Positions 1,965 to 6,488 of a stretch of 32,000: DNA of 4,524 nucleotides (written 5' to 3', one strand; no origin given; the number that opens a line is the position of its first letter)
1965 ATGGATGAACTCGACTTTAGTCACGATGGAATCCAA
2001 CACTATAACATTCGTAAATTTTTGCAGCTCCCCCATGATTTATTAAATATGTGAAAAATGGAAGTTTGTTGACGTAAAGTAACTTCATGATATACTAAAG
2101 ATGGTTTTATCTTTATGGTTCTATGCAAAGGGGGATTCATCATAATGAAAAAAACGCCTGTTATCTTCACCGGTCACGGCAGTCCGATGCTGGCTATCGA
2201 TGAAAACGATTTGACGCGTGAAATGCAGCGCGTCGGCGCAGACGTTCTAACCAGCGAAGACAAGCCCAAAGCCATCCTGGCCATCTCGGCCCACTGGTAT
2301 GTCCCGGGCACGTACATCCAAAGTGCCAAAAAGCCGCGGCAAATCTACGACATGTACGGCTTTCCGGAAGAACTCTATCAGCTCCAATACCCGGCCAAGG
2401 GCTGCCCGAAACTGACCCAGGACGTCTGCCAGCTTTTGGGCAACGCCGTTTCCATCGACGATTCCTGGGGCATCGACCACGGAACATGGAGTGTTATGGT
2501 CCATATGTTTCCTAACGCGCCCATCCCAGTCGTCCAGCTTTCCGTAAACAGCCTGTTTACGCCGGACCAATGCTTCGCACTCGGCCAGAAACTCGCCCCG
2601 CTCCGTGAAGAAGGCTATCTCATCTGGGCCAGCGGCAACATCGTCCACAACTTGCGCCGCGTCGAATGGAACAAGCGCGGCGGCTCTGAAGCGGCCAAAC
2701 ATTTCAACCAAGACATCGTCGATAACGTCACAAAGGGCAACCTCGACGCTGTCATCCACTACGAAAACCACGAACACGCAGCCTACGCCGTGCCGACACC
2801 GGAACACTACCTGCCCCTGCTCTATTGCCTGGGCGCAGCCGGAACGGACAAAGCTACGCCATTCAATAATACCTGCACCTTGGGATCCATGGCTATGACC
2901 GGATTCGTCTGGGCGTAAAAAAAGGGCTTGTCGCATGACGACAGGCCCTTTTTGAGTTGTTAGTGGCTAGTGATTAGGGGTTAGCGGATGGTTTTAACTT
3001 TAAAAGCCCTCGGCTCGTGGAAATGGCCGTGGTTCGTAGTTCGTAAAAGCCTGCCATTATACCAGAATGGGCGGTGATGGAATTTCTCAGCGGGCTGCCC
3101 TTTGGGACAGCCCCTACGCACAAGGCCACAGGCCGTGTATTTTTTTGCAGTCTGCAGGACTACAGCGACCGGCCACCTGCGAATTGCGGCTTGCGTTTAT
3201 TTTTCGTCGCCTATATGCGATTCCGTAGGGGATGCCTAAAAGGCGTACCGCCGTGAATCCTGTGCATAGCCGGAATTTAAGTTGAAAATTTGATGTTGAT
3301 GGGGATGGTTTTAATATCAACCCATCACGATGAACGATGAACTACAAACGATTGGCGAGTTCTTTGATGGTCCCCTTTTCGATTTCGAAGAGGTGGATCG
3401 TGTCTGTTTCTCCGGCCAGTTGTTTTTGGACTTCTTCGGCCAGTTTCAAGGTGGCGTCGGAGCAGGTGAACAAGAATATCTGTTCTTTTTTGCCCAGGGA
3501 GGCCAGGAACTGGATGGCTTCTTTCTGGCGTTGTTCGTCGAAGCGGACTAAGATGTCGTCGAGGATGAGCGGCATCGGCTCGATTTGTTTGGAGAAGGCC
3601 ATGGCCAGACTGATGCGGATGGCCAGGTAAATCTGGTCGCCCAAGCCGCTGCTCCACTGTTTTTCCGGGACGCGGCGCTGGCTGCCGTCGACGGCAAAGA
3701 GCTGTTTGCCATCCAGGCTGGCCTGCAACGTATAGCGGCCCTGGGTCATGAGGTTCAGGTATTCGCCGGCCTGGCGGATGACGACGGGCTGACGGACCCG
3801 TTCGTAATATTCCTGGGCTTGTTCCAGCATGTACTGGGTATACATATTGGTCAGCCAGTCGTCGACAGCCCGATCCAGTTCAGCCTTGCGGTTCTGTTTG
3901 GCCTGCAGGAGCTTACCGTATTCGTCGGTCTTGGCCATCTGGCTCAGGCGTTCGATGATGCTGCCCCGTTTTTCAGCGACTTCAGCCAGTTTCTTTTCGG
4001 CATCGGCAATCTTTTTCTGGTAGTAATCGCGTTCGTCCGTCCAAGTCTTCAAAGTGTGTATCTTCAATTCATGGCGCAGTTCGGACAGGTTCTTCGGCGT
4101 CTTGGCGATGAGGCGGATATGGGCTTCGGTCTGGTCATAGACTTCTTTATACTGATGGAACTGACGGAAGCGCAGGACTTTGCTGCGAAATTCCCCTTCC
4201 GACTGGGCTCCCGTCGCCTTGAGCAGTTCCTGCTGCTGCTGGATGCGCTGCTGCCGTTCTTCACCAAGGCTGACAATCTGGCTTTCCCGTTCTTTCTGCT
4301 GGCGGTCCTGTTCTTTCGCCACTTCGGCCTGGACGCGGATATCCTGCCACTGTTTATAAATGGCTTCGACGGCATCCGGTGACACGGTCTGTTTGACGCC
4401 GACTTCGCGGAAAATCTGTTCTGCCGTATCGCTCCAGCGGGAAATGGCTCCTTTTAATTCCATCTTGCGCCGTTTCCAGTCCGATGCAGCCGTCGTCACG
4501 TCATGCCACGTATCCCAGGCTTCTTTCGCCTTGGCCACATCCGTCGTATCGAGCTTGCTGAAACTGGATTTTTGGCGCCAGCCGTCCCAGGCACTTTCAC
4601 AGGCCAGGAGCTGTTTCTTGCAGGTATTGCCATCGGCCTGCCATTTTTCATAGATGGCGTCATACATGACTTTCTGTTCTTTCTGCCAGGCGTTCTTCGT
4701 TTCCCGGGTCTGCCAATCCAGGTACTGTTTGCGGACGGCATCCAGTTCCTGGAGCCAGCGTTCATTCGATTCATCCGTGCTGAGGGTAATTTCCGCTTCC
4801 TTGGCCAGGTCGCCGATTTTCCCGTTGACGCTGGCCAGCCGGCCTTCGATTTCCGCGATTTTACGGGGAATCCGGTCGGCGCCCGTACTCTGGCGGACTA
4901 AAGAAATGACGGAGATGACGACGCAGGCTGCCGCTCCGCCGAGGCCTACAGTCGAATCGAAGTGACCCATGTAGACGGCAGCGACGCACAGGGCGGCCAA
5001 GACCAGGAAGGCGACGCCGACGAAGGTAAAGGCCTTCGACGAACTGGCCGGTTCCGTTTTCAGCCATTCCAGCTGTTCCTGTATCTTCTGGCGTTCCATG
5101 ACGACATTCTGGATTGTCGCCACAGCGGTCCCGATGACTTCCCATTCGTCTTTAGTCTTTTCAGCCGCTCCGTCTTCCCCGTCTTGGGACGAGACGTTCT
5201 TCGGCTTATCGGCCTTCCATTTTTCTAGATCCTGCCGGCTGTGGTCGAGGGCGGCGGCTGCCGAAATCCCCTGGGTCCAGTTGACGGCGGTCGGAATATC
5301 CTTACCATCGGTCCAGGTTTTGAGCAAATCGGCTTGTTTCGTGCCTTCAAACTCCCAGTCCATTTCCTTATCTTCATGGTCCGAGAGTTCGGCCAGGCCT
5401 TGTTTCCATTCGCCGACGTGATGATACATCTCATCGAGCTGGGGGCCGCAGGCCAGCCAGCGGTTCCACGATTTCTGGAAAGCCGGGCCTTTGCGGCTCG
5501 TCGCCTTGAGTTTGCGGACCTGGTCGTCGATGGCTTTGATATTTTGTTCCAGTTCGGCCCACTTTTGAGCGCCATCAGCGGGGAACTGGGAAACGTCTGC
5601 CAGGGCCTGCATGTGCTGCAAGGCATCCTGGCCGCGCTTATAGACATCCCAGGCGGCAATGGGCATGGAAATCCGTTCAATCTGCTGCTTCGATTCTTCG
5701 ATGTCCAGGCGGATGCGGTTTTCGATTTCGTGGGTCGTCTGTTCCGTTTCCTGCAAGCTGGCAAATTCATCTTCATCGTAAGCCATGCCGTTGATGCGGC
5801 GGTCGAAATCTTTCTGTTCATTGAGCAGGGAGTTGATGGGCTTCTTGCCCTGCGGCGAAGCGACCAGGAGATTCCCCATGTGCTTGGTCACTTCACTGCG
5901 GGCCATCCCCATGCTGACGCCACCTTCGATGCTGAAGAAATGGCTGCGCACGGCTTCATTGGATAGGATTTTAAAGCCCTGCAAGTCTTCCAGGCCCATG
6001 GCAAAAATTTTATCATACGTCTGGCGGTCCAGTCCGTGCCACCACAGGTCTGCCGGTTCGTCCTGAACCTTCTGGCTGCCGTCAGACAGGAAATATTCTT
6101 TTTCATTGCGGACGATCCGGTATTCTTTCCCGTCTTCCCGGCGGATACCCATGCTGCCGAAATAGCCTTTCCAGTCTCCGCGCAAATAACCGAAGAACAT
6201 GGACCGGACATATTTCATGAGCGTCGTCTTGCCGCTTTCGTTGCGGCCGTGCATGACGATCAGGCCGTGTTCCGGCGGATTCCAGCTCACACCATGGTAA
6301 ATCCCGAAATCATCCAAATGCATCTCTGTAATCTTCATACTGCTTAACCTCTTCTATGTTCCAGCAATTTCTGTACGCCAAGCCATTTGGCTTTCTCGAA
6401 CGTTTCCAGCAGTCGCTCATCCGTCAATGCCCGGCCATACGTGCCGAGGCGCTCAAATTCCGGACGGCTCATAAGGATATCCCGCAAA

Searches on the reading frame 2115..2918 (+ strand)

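Call 34: search_protein_families(library=pfam, proteins=[window:2115-2918:+], max_evalue=0.00001)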
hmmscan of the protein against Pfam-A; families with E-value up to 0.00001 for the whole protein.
window:2115-2918:+ (267 aa): 1 family
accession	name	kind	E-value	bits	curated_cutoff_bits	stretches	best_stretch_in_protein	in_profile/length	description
PF02900.23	LigB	-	1.9e-28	99.8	26.3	1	17-247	3-249/269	Catalytic LigB subunit of aromatic ring-opening dioxygenase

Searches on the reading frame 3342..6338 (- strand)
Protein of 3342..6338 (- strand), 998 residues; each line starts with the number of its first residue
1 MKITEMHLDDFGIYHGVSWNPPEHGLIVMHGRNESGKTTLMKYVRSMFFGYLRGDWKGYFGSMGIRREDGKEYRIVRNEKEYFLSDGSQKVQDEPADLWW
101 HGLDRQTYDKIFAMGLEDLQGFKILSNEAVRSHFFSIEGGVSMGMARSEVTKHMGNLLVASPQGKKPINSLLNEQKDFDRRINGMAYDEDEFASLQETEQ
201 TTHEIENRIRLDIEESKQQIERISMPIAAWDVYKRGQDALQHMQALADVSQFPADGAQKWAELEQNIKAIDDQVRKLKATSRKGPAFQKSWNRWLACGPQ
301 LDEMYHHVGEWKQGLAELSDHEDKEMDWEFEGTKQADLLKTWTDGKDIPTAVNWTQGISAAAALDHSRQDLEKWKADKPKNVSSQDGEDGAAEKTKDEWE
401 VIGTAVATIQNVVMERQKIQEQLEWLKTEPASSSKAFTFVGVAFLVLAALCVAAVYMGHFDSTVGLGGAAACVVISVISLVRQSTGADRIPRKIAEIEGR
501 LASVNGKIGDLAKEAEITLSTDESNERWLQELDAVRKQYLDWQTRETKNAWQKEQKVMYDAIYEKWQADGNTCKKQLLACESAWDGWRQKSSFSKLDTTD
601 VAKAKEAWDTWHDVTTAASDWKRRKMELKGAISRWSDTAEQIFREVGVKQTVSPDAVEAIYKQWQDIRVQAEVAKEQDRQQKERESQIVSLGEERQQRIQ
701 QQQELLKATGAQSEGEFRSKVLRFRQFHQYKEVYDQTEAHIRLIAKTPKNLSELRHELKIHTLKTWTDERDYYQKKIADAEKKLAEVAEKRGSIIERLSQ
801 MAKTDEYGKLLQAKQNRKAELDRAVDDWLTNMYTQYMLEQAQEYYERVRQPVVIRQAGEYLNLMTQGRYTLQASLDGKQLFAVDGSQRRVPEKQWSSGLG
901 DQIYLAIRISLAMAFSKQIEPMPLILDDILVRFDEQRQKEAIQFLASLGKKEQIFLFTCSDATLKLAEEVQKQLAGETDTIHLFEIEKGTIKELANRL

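Call 34: search_protein_families(library=pfam, proteins=[window:3342-6338:-], max_evalue=0.00001)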
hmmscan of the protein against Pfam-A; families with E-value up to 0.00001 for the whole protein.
window:3342-6338:- (998 aa): 2 families
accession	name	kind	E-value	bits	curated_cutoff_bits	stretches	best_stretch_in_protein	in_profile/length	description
PF13514.12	AAA_27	-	2.6e-11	44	22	1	1-186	1-200/206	AAA domain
PF13476.12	AAA_23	-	1.4e-06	29.5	27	1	6-220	2-200/201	AAA domain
